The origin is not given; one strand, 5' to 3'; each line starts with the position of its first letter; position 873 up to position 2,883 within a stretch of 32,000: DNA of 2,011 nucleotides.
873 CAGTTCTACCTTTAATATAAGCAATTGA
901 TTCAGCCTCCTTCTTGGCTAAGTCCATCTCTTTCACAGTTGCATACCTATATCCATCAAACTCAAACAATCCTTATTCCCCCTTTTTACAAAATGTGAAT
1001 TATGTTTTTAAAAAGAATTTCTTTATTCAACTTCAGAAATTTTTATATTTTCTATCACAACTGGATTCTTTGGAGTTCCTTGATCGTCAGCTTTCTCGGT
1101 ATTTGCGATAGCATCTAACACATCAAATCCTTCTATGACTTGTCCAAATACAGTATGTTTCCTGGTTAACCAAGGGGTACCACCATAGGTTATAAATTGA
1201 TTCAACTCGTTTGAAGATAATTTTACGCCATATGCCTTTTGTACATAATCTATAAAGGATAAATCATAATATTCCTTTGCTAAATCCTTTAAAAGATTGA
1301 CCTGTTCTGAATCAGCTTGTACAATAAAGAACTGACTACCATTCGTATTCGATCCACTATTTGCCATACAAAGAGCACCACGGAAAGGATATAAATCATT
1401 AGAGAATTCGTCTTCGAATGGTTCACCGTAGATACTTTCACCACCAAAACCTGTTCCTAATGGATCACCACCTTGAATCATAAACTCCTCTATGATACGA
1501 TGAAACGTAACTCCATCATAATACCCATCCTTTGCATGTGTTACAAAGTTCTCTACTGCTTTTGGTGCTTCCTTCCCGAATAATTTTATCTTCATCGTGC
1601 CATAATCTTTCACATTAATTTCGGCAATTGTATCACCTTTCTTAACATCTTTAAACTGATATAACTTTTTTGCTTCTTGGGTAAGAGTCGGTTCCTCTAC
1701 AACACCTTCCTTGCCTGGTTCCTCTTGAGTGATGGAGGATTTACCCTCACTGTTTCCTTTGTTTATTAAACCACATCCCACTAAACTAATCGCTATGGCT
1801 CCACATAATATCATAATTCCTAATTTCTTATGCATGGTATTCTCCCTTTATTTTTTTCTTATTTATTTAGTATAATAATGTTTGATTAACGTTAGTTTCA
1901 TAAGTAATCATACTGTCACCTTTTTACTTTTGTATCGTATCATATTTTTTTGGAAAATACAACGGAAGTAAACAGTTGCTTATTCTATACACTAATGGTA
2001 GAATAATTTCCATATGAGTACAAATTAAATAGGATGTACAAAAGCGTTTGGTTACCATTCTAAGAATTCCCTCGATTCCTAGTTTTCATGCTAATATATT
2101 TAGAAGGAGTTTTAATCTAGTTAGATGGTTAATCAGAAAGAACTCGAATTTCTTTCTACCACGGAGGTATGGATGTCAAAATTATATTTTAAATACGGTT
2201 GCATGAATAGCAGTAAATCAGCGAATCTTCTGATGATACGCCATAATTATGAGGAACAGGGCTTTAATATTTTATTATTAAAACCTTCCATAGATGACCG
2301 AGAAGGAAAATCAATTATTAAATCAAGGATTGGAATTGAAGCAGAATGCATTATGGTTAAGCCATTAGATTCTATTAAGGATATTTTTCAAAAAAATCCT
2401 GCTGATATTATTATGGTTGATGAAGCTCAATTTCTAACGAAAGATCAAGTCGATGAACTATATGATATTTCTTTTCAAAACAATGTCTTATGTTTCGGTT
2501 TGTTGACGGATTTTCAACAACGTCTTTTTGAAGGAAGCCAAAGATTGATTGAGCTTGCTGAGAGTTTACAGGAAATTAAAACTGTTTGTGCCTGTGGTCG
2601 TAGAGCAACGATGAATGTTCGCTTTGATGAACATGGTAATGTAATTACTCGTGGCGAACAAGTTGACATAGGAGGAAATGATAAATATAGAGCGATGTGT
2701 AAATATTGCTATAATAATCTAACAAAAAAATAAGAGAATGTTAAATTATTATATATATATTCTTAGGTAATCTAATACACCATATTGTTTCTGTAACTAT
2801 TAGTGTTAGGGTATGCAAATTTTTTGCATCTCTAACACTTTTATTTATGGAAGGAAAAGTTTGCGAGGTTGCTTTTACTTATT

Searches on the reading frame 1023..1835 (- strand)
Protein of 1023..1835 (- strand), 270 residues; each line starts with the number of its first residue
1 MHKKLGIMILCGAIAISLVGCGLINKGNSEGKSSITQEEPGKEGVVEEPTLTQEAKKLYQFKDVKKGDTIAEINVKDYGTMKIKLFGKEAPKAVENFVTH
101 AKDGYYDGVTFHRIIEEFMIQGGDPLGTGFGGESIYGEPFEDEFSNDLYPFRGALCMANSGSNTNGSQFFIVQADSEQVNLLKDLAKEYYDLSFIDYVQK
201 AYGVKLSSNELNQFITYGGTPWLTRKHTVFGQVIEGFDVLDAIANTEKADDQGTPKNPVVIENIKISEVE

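Call 8: search_protein_families(library=pfam, proteins=[window:1023-1835:-], max_evalue=0.001)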
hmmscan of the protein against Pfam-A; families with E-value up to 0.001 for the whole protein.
window:1023-1835:- (270 aa): 1 family
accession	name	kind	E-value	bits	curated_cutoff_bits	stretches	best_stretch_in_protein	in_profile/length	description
PF00160.26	Pro_isomerase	-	2e-47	161.8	21.7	2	72-180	3-118/159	Cyclophilin type peptidyl-prolyl cis-trans isomerase/CLD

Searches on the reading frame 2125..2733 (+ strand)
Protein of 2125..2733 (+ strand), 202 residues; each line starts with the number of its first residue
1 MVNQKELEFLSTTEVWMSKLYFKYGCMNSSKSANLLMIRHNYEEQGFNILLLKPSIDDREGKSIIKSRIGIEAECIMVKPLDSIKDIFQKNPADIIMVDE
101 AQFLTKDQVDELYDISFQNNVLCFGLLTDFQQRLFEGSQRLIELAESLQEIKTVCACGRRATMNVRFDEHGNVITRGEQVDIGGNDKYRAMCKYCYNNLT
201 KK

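Call 8: search_protein_families(library=pfam, proteins=[window:2125-2733:+], max_evalue=0.001)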
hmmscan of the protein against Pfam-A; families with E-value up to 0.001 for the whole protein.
window:2125-2733:+ (202 aa): 1 family
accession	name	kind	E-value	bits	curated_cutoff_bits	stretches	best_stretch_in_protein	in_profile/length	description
PF00265.24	TK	-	4e-41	141.2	20.6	1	19-196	2-176/176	Thymidine kinase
